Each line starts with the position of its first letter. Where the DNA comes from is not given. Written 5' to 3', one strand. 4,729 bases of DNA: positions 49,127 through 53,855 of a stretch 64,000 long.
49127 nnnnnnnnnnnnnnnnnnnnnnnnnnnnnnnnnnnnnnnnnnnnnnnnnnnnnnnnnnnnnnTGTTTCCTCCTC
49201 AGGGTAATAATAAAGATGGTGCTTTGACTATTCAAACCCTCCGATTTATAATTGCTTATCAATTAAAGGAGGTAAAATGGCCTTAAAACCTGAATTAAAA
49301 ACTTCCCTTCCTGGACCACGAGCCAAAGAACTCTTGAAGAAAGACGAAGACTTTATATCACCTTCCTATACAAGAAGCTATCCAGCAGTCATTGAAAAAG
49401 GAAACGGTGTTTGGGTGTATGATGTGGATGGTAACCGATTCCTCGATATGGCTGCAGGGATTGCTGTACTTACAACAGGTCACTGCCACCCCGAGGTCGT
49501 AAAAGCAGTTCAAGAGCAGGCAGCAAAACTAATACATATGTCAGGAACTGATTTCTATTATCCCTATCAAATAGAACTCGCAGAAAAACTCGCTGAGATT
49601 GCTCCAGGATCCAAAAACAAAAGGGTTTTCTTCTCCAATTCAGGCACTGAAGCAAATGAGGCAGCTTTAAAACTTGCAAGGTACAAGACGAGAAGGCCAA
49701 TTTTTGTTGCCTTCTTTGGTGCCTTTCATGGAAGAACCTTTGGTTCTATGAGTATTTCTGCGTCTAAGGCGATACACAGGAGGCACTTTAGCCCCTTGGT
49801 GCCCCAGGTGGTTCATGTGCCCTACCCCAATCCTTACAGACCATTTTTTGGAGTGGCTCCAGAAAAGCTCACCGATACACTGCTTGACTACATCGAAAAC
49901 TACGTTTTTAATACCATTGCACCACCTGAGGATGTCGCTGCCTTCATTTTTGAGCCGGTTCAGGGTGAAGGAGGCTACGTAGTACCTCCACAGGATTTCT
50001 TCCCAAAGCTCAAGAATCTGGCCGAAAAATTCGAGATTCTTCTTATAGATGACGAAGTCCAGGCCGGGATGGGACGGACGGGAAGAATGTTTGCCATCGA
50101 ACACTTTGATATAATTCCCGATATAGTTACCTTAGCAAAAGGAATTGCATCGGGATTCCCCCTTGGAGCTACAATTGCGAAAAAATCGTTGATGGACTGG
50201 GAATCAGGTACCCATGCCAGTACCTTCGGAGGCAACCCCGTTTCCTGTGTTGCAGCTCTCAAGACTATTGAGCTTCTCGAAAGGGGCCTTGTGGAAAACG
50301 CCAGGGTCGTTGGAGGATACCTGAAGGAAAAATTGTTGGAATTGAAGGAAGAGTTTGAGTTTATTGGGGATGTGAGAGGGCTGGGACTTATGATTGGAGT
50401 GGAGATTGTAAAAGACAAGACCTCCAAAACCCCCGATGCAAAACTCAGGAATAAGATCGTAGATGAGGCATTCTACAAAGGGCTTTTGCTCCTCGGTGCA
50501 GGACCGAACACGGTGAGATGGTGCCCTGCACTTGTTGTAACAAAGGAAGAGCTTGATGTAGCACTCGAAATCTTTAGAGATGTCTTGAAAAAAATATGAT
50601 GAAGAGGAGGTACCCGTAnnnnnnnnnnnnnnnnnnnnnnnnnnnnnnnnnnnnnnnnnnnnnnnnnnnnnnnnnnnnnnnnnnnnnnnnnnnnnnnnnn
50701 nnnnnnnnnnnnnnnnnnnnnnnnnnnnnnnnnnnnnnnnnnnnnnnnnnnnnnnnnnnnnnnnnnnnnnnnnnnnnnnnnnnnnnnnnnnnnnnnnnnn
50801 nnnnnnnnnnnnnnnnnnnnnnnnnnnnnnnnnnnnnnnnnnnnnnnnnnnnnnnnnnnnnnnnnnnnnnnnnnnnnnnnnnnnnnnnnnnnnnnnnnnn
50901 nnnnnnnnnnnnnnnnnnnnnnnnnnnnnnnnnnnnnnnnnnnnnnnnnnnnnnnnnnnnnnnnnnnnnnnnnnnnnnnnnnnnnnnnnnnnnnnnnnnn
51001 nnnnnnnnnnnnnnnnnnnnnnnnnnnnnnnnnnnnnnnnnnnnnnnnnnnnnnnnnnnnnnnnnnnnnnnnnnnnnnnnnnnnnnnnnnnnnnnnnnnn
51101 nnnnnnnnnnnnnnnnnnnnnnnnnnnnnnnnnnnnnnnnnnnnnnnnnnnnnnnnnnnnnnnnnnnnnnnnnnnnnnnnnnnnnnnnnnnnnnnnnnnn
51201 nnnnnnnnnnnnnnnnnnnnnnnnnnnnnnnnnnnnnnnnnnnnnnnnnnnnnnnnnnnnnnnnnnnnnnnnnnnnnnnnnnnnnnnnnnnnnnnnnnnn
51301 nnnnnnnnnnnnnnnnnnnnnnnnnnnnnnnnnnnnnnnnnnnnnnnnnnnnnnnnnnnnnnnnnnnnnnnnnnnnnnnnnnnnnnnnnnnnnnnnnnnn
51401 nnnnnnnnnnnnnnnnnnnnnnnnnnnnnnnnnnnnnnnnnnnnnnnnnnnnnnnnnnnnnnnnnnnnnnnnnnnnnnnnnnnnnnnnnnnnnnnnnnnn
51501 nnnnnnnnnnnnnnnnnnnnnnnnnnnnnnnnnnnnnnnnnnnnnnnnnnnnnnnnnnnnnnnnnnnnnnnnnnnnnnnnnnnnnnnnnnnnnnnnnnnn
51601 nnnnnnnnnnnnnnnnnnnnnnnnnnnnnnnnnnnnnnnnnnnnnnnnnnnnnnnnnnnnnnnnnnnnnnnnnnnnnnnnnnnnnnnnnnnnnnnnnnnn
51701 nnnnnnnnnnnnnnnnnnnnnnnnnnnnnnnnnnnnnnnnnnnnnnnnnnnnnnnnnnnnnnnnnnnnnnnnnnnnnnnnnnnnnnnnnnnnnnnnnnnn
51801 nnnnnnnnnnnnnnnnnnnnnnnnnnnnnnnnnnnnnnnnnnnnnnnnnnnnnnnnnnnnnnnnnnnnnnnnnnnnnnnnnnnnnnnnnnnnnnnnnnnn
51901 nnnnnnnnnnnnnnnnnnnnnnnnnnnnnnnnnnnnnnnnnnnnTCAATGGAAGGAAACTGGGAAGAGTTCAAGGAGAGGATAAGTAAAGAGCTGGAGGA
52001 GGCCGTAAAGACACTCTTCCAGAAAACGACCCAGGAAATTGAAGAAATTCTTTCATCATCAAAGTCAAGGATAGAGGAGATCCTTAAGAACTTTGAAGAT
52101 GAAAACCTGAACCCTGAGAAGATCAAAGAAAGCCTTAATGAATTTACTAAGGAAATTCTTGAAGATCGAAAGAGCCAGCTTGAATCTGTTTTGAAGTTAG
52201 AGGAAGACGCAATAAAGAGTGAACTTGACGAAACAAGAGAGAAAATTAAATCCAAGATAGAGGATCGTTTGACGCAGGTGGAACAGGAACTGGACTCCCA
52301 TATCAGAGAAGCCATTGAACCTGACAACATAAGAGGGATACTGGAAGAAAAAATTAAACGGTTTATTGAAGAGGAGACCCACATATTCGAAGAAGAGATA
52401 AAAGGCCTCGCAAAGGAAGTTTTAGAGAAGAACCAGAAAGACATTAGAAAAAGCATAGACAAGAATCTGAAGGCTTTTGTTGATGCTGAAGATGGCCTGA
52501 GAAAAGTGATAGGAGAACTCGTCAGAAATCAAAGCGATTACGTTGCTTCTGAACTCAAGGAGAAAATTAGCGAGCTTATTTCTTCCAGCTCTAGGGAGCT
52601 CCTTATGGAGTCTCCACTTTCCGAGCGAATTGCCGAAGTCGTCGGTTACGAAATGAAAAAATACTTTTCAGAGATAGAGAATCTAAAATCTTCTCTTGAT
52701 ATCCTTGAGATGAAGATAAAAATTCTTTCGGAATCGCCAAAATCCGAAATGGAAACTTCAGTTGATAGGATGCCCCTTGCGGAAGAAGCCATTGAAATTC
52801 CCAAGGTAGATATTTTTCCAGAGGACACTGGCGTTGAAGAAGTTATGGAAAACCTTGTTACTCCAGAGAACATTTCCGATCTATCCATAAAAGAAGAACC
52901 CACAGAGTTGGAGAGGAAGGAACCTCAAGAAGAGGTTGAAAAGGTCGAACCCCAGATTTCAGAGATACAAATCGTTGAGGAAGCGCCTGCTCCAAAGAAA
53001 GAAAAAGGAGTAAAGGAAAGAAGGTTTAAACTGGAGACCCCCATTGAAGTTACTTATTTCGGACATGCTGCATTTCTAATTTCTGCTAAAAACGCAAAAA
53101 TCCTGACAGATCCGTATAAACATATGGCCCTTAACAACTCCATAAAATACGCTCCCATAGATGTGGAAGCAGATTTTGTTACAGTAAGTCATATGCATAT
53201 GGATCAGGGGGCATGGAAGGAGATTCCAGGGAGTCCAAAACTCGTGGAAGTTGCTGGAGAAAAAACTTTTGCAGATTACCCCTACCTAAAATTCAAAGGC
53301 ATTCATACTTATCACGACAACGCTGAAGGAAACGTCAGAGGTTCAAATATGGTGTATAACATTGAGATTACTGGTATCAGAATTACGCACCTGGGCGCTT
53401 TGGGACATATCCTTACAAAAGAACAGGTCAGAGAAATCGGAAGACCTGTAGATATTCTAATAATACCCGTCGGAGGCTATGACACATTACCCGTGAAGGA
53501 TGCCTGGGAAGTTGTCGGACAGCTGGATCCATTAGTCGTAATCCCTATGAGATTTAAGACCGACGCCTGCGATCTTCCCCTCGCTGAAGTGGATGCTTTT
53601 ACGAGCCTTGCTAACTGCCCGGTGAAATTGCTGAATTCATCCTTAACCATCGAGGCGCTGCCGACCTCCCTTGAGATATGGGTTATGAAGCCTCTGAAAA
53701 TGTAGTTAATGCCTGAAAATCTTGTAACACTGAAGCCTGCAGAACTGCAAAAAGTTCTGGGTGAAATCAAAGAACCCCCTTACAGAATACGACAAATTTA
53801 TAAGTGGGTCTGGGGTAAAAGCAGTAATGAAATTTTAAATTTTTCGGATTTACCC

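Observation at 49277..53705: Operon coupling a class III aminotransferase, a cDPG-synthetase-like P-loop enzyme and a polyacidic MBL hydrolase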

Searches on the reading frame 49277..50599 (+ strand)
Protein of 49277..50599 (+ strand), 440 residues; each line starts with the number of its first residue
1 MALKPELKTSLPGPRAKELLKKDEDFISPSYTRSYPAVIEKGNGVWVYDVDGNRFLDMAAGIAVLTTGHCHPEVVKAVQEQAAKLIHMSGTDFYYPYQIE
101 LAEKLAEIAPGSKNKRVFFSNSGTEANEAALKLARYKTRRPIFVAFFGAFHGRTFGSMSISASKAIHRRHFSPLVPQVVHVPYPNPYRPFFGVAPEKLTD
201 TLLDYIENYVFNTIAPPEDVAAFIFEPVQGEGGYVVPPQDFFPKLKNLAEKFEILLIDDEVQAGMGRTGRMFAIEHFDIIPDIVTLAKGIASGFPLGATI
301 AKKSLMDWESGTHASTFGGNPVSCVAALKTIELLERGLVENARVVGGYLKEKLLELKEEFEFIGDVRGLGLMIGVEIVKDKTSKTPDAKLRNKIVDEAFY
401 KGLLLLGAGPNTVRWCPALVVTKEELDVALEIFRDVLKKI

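Call 3: search_protein_families(library=pfam, proteins=[window:49277-50599:+], max_evalue=0.01)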
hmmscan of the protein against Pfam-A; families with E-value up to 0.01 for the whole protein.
window:49277-50599:+ (440 aa): 1 family
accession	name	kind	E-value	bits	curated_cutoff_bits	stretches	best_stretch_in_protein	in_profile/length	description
PF00202.27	Aminotran_3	-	1.3e-124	416.4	30.5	1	34-437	8-403/403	Aminotransferase class-III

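Call 4: search_protein_families(library=ncbifam, proteins=[window:49277-50599:+], max_evalue=0.01)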
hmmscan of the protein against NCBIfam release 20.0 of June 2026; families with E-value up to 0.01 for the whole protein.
window:49277-50599:+ (440 aa): 70 families (the best 25 are shown)
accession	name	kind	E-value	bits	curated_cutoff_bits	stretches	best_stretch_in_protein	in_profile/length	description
NF004426.0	PRK05769.1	equivalog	4.2e-204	678.4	552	1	3-439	4-439/441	acetyl ornithine aminotransferase family protein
NF005993.0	PRK08117.1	subfamily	1.2e-150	501.9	574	1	17-439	6-429/433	aspartate aminotransferase family protein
NF006228.0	PRK08360.1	equivalog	2e-124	415.6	608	1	16-437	3-424/443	aspartate aminotransferase family protein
NF004171.0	PRK05639.1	equivalog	2.3e-124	415.7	639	1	5-438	4-442/457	alanine/serine racemase family protein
NF006368.0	PRK08593.1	equivalog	1.3e-119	399.8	570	1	15-439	5-431/448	aspartate aminotransferase family protein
NF005376.0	PRK06918.1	equivalog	5.6e-119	397.5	676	1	8-439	9-443/451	4-aminobutyrate--2-oxoglutarate transaminase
TIGR00700.1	GABAtrnsam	equivalog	9.8e-117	390.1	506.65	1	25-438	5-419/420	4-aminobutyrate--2-oxoglutarate transaminase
NF004714.0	PRK06058.1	subfamily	6.3e-114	381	639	1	5-439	12-446/447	4-aminobutyrate--2-oxoglutarate transaminase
TIGR00707.1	argD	subfamily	4.8e-113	377.8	410.05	1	30-437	5-380/381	acetylornithine/succinylornithine family transaminase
NF002874.0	PRK03244.1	equivalog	1.5e-106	356.5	457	1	36-439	26-394/399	acetylornithine transaminase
NF002797.0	PRK02936.1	equivalog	5.7e-102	341.3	496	2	207-439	156-379/385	acetylornithine transaminase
NF005692.0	PRK07495.1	equivalog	1e-101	340.7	724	1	40-439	27-421/425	4-aminobutyrate--2-oxoglutarate transaminase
NF045634.1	LeuMetRace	equivalog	8.1e-96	321.4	800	1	17-436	4-423/432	leucine/methionine racemase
NF002325.0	PRK01278.1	subfamily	1.3e-95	320.4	372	2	218-439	174-388/395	acetylornithine transaminase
NF005985.0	PRK08088.1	equivalog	2e-94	316.7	713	1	17-438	5-422/426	4-aminobutyrate--2-oxoglutarate transaminase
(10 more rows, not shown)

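Call 31: search_solved_structures(query=window:49277-50599:+, max_evalue=1e-60)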
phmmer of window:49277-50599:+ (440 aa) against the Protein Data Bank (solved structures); distinct sequences matched with E-value up to 1e-60: 66 (the best 60 are shown).
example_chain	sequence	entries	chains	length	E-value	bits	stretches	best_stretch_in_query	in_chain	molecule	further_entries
7vno_A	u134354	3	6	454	4.4e-149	500.4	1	1-439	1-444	454aa long hypothetical 4-aminobutyrate aminotransferase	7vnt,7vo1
2eo5_A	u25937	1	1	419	9.1e-118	397.1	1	32-439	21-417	419aa long hypothetical aminotransferase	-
9wqz_A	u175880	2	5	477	1e-114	387.1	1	5-438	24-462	Alanine/serine racemase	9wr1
4ysn_A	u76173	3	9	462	4.9e-98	332.1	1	15-437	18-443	Putative 4-aminobutyrate aminotransferase | Isoleucine 2-epimerase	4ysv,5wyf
5ll2_A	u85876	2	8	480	5.2e-98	332.1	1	15-437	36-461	Isoleucine 2-epimerase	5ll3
5wya_A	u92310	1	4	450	5.5e-98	332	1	16-437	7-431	Isoleucine 2-epimerase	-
9wrf_A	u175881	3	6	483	9.5e-89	301.5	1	15-438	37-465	Broad substrate specificity amino-acid racemase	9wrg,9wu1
4ffc_A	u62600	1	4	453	3.1e-86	293.3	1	2-438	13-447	4-aminobutyrate aminotransferase (GabT)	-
3r4t_A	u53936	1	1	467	3.7e-86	293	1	7-437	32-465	4-aminobutyrate aminotransferase GabT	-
2ord_A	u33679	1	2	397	8.2e-84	285.3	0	217-438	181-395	Acetylornithine aminotransferase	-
2e54_A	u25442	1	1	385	8.4e-84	285.2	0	217-438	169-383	Acetylornithine aminotransferase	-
3oks_A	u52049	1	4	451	2.4e-83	283.7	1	6-438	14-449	4-aminobutyrate transaminase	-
1sf2_A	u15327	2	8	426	1.6e-81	277.7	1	17-433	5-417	4-aminobutyrate aminotransferase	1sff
1szu_A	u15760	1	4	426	5.6e-81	275.9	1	17-433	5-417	4-aminobutyrate aminotransferase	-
1szk_A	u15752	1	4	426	7.8e-81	275.5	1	17-433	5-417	4-aminobutyrate aminotransferase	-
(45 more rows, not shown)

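Call 59: search_solved_structures(query=window:49277-50599:+, max_evalue=1e-110, show_alignments=1)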
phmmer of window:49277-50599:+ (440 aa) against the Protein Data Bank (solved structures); distinct sequences matched with E-value up to 1e-110: 3.
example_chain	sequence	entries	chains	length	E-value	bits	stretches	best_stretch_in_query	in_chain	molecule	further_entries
7vno_A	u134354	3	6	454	4.4e-149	500.4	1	1-439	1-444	454aa long hypothetical 4-aminobutyrate aminotransferase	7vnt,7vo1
2eo5_A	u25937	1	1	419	9.1e-118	397.1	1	32-439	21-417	419aa long hypothetical aminotransferase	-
9wqz_A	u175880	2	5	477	1e-114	387.1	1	5-438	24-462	Alanine/serine racemase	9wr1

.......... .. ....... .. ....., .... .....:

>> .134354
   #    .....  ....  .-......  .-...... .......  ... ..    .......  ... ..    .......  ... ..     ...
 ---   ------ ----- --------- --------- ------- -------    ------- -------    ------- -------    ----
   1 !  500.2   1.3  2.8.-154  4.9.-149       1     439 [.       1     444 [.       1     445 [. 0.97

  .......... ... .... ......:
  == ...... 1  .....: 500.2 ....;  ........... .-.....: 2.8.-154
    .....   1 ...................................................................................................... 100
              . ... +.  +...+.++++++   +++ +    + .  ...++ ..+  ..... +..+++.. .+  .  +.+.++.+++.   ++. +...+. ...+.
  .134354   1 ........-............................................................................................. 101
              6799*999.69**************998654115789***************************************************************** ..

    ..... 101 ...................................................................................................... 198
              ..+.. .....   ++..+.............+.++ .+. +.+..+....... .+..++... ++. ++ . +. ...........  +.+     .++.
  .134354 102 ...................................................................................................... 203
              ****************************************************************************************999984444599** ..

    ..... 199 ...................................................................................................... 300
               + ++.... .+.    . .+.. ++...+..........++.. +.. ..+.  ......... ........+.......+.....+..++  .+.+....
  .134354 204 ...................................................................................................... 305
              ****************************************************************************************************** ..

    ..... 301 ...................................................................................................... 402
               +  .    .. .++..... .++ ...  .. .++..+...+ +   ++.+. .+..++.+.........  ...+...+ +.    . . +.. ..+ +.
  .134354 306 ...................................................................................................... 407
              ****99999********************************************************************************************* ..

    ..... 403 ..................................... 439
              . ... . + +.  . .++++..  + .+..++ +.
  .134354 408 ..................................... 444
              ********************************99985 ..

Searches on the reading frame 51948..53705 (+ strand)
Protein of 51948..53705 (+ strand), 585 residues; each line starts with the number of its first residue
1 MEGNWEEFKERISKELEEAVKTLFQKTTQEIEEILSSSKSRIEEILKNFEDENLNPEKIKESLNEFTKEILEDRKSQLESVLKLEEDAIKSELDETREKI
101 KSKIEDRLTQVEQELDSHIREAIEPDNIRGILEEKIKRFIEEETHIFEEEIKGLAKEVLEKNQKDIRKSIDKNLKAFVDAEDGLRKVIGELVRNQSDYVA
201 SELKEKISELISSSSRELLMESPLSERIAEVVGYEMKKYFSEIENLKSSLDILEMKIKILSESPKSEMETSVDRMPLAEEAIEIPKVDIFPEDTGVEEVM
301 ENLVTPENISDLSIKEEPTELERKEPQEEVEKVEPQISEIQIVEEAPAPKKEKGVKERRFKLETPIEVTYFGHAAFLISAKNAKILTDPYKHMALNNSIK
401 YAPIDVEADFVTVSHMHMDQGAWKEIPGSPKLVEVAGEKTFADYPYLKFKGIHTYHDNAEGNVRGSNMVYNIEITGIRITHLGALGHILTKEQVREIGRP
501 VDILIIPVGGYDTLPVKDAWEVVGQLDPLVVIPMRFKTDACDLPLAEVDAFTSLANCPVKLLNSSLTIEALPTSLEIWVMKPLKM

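Call 3: search_protein_families(library=pfam, proteins=[window:51948-53705:+], max_evalue=0.01)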
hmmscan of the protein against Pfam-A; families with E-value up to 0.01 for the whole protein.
window:51948-53705:+ (585 aa): 3 families
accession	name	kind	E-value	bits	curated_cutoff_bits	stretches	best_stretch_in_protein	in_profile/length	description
PF13483.12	Lactamase_B_3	-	4.8e-42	144.1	24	1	367-534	1-159/160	Beta-lactamase superfamily domain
PF12706.13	Lactamase_B_2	-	0.00012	22.2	27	1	432-514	87-170/200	Beta-lactamase superfamily domain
PF05478.16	Prominin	-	0.0022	16.6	34.3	1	2-189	201-389/799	Prominin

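Call 4: search_protein_families(library=ncbifam, proteins=[window:51948-53705:+], max_evalue=0.01)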
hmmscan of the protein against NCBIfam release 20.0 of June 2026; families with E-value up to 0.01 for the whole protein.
window:51948-53705:+ (585 aa): 1 family
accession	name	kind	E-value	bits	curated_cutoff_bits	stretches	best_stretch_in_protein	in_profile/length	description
NF001911.0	PRK00685.1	equivalog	8.1e-13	48.4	144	2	367-426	2-60/228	metal-dependent hydrolase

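Call 32: search_solved_structures(query=window:51948-53705:+, max_evalue=0.01)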
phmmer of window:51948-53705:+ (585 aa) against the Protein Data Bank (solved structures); distinct sequences matched with E-value up to 0.01: 6.
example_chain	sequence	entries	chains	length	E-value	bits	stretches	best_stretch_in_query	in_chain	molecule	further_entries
1vjn_A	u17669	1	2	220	7.4e-36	127.6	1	366-559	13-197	Zn-dependent hydrolase of metallo-beta-lactamase superfamily TM0207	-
3x2z_A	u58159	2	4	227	3.1e-06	29.8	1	368-552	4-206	UPF0173 metal-dependent hydrolase TM_1162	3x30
6hrg_A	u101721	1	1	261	1.7e-05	27.4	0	364-420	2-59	UPF0173 metal-dependent hydrolase Igni_1254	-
3x2x_A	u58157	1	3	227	3.7e-05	26.3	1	465-552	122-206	UPF0173 metal-dependent hydrolase TM_1162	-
7e3v_A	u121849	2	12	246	5.4e-05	25.7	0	443-538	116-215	UPF0173 metal-dependent hydrolase C7P97_11315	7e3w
3x2y_A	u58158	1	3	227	6.6e-05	25.4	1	465-552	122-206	UPF0173 metal-dependent hydrolase TM_1162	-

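Call 70: find_related_loci(query=A2, collection=metagenome_contigs, flank=5000)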
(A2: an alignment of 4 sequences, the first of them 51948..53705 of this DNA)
Query A2 (585 aa) in metagenome_contigs; peptide patterns used: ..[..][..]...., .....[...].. (x = any residue, [..] = any of these).
209 stretches matched a pattern; 99 encode a relative of the query (tblastn E <= 1e-3); the best 80 are kept; 80 distinct loci.
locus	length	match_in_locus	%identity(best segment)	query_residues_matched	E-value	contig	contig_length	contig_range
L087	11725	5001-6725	61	1-585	0e+0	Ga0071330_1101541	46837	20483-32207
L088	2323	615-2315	61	1-585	0e+0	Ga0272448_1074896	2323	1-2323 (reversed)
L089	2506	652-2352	60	1-585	0e+0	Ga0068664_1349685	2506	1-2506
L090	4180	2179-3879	60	1-585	0e+0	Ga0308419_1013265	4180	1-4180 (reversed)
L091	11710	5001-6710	60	1-585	0e+0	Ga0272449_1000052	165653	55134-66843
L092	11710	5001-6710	59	1-585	0e+0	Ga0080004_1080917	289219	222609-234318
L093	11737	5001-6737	55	1-585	0e+0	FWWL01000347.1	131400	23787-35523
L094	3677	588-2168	41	65-584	2e-96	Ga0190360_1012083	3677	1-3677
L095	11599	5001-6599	40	61-584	9e-95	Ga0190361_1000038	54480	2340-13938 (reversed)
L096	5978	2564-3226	64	360-582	1e-91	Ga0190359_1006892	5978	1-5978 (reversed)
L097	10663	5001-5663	64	360-582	2e-91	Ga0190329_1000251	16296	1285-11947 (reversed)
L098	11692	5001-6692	34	10-582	9e-82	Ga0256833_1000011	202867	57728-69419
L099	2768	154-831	52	357-582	6e-70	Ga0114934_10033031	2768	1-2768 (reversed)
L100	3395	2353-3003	45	363-581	4e-52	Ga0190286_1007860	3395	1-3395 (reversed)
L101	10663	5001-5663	44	364-585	2e-51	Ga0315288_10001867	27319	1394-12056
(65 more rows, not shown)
